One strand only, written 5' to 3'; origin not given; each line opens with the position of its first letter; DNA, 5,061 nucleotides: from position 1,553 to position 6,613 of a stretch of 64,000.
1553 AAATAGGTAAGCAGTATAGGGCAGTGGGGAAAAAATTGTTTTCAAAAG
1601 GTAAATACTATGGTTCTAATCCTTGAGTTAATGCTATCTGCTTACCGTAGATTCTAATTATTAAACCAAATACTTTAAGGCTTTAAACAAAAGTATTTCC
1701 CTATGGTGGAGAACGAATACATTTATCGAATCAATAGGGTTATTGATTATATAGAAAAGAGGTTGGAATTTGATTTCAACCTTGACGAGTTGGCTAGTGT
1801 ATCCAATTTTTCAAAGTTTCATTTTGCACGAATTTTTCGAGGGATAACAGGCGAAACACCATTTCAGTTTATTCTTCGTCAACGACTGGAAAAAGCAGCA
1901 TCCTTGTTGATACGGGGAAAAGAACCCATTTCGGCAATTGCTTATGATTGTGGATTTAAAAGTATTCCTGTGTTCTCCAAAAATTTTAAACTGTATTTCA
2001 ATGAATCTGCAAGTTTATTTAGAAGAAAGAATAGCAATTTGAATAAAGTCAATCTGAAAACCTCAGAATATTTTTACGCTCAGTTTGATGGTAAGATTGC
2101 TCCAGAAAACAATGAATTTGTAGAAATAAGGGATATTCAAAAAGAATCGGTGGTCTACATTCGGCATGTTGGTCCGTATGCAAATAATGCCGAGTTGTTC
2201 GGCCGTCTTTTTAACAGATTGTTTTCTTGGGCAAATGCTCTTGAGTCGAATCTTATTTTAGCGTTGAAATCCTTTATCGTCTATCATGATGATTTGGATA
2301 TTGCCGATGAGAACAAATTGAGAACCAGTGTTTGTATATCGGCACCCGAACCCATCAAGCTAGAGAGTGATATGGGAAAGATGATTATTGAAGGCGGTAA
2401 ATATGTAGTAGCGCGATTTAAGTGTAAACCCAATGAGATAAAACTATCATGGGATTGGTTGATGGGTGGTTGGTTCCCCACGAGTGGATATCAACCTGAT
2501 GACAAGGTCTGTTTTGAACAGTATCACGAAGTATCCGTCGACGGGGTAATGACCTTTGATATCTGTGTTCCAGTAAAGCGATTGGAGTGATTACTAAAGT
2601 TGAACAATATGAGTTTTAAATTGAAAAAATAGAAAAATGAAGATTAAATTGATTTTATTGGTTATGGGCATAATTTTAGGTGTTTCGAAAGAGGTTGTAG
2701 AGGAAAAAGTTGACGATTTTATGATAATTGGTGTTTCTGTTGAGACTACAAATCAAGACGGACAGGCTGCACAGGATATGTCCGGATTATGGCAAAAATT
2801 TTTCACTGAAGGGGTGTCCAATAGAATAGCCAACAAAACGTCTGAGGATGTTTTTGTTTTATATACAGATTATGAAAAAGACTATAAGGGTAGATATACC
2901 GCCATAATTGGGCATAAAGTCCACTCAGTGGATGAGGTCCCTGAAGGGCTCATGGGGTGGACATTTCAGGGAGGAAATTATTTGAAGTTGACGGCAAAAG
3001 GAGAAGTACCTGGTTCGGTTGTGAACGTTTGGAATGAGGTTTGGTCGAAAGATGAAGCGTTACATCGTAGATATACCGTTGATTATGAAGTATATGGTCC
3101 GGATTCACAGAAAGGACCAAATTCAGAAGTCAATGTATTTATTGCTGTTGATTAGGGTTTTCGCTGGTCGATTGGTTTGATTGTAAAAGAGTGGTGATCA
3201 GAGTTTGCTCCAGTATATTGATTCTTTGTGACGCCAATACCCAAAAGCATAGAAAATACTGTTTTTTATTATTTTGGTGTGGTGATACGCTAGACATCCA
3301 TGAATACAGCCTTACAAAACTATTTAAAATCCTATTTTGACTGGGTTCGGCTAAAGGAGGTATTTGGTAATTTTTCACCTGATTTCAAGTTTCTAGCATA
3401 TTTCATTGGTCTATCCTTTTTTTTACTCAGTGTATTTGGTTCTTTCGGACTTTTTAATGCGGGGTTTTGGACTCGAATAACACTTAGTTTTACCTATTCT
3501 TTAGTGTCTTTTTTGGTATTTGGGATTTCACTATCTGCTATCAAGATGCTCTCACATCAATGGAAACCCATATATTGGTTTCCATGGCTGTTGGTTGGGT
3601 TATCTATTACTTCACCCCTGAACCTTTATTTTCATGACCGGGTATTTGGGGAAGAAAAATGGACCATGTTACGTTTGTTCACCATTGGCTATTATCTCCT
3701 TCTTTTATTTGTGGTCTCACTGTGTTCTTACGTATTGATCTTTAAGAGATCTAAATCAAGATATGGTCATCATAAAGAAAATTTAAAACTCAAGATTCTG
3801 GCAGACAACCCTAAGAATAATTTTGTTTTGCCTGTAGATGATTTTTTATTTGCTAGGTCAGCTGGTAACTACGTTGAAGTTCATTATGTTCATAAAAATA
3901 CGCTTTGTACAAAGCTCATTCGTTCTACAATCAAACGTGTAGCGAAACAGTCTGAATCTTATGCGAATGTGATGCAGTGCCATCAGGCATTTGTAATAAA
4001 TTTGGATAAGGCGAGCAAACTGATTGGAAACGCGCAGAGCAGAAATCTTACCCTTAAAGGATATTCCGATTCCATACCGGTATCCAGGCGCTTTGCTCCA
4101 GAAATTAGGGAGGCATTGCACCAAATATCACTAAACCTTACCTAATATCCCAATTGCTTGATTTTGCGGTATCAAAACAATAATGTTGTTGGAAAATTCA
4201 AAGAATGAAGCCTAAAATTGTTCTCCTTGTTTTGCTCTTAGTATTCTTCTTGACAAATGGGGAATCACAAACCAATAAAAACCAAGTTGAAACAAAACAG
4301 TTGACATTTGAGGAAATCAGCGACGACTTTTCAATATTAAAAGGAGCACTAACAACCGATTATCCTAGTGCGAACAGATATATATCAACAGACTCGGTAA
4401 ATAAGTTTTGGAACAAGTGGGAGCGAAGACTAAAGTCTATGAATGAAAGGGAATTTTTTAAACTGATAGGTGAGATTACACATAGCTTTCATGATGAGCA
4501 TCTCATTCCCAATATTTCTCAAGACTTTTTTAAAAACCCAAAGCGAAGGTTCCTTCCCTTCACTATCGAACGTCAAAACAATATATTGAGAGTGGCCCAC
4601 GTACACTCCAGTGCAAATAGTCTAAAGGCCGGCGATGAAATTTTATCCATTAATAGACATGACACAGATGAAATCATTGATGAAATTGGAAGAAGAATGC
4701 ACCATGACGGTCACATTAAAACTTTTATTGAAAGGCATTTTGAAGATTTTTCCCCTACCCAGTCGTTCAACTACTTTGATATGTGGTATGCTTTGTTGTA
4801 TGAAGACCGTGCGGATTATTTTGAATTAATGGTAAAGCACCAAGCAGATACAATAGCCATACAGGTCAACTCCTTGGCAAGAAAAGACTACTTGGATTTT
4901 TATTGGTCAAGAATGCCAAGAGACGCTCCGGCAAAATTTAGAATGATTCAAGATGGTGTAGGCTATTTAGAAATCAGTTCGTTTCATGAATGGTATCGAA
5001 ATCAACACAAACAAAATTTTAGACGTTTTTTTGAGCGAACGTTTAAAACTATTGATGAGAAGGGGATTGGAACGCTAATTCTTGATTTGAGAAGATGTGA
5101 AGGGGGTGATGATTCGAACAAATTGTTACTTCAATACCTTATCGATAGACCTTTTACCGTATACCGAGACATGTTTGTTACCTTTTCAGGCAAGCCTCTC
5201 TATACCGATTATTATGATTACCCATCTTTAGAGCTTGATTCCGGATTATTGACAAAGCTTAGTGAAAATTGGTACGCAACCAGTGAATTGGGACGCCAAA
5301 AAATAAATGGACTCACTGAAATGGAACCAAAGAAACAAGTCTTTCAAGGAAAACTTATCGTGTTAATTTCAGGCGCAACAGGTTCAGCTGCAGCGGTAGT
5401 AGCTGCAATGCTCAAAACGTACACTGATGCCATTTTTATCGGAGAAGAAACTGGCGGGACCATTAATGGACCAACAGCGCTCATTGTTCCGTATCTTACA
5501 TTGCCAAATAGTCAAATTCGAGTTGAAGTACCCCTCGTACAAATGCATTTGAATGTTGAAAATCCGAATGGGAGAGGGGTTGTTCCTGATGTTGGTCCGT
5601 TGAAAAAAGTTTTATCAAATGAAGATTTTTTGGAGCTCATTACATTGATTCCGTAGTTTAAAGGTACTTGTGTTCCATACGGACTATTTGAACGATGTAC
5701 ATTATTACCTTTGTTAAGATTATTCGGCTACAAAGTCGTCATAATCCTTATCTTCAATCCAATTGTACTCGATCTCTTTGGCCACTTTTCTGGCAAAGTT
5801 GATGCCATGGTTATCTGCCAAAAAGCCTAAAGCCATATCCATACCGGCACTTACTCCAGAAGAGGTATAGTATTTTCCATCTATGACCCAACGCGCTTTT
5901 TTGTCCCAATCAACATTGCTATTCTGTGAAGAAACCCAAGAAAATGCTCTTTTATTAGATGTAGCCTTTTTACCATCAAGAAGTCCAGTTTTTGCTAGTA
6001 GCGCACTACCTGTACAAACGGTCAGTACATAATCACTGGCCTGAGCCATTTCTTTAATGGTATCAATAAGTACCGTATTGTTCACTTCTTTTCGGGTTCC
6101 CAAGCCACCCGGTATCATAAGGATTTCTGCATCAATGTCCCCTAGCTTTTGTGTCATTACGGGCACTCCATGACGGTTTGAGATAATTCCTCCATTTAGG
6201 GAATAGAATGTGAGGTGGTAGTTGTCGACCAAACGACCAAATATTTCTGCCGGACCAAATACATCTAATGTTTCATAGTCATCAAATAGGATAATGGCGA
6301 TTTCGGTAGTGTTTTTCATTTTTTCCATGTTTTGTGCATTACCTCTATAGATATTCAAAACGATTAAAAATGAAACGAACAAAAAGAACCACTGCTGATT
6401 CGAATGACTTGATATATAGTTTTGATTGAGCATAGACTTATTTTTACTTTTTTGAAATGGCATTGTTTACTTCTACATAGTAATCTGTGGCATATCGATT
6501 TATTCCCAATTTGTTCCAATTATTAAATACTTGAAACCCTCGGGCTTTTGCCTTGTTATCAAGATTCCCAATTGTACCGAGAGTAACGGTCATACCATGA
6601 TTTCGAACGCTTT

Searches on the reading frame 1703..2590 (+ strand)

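Call 53: search_protein_families(library=pfam, proteins=[window:1703-2590:+], max_evalue=0.001)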
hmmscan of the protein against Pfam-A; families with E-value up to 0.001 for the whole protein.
window:1703-2590:+ (295 aa): 4 families
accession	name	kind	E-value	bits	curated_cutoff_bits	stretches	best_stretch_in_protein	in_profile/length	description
PF06445.20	GyrI-like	-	7.4e-26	91.7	26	1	140-292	3-155/155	GyrI-like small molecule binding domain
PF14526.11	Cass2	-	4.8e-20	72.7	27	1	141-291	1-150/150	Integron-associated effector binding protein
PF12833.13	HTH_18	-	8.6e-19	68.1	33.6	1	30-108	1-79/80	Helix-turn-helix domain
PF00165.29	HTH_AraC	-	1.2e-12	48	26.6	2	22-57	6-41/42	Bacterial regulatory helix-turn-helix proteins, AraC family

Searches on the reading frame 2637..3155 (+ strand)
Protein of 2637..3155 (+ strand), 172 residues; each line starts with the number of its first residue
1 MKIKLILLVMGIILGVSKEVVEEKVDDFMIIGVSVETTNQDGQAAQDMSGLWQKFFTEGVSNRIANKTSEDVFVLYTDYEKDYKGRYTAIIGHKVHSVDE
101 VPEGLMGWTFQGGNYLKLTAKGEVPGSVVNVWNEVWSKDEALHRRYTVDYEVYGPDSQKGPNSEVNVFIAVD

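Call 53: search_protein_families(library=pfam, proteins=[window:2637-3155:+], max_evalue=0.001)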
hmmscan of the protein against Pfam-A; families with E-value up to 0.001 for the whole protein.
window:2637-3155:+ (172 aa): 2 families
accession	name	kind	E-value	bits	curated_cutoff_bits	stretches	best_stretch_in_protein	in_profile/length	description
PF14526.11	Cass2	-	2.1e-22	80.4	27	1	23-171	3-150/150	Integron-associated effector binding protein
PF06445.20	GyrI-like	-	1.8e-13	51.5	26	1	19-170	2-153/155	GyrI-like small molecule binding domain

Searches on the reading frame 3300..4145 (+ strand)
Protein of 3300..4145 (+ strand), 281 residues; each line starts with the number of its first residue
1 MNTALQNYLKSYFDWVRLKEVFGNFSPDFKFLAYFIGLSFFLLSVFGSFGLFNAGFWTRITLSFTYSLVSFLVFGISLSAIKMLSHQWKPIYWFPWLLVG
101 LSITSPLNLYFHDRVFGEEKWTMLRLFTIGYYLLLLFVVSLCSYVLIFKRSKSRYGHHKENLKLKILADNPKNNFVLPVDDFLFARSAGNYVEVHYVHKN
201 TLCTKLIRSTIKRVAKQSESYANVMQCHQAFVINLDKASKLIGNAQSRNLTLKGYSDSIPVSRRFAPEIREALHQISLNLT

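Call 53: search_protein_families(library=pfam, proteins=[window:3300-4145:+], max_evalue=0.001)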
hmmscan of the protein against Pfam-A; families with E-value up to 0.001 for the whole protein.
window:3300-4145:+ (281 aa): 1 family
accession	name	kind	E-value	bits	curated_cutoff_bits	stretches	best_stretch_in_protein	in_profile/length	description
PF04397.21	LytTR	-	1.8e-11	44.6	22.6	1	174-273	3-97/98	LytTr DNA-binding domain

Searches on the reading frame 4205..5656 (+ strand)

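Call 53: search_protein_families(library=pfam, proteins=[window:4205-5656:+], max_evalue=0.001)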
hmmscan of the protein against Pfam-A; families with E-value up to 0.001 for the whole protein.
window:4205-5656:+ (483 aa): 1 family
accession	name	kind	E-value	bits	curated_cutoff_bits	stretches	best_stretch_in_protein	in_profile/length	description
PF03572.23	Peptidase_S41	-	6.2e-17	62.1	24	1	252-463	2-163/165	Peptidase family S41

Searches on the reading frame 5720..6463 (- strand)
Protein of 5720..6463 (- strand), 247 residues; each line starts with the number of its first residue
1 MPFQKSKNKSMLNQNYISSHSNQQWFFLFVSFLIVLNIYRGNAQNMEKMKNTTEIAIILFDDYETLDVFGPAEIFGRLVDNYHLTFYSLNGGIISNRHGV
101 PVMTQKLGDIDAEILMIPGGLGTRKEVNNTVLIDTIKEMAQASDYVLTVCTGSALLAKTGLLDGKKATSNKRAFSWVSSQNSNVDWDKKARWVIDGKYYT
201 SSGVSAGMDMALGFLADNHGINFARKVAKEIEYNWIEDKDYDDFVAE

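Call 53: search_protein_families(library=pfam, proteins=[window:5720-6463:-], max_evalue=0.001)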
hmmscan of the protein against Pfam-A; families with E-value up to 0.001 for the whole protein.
window:5720-6463:- (247 aa): 1 family
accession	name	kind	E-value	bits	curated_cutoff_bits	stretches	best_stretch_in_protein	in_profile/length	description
PF01965.30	DJ-1_PfpI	-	1.6e-21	77.3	26.6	1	55-215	3-163/165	DJ-1/PfpI family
